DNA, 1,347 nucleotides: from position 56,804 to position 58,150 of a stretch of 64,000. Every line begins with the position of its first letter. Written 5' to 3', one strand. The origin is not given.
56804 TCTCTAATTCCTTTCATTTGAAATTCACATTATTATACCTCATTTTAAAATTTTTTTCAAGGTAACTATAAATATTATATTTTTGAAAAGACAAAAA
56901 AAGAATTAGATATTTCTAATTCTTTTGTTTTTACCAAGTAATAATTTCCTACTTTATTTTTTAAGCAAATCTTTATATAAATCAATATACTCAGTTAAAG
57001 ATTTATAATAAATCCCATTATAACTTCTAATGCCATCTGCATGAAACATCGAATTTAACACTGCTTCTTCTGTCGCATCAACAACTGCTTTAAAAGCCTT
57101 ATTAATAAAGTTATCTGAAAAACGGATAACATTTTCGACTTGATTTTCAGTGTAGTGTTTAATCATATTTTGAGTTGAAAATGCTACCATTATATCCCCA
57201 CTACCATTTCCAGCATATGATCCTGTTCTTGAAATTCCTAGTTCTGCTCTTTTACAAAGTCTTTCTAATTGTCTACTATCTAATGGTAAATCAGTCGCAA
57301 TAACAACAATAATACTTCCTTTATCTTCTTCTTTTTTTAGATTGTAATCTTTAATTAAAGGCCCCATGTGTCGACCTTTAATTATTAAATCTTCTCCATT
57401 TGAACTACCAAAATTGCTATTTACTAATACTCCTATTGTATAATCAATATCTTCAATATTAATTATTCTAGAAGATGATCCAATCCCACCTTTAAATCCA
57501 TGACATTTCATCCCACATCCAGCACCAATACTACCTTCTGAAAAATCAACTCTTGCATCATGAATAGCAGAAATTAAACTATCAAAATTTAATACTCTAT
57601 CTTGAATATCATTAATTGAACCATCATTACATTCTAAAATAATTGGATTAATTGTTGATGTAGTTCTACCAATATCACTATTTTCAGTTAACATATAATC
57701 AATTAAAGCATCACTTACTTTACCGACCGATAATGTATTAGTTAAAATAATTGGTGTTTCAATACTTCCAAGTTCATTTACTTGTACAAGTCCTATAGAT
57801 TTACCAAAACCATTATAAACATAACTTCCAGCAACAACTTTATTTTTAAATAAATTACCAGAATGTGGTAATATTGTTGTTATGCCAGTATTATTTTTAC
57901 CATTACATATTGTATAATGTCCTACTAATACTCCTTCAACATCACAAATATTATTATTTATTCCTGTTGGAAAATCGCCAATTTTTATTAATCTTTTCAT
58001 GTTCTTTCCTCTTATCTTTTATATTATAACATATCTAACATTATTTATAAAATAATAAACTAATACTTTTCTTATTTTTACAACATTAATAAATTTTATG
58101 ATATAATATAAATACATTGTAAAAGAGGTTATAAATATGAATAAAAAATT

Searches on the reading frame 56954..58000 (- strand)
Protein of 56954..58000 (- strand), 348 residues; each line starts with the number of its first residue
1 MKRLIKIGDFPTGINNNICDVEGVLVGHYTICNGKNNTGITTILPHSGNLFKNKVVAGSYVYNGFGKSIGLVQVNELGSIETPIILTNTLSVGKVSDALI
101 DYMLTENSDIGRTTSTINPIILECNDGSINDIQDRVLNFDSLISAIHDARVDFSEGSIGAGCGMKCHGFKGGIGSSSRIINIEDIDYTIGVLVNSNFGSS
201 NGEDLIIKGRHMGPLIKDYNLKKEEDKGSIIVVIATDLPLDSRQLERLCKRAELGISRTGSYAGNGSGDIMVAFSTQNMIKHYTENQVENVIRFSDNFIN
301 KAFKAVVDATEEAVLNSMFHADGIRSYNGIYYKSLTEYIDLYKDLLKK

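Call 84: search_protein_families(library=pfam, proteins=[window:56954-58000:-], max_evalue=0.001)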
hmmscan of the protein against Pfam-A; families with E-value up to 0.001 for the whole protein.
window:56954-58000:- (348 aa): 1 family
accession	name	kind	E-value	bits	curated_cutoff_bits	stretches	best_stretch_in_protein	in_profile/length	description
PF03576.19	Peptidase_S58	-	5.8e-112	374.6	23.9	1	16-329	1-304/307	Peptidase family S58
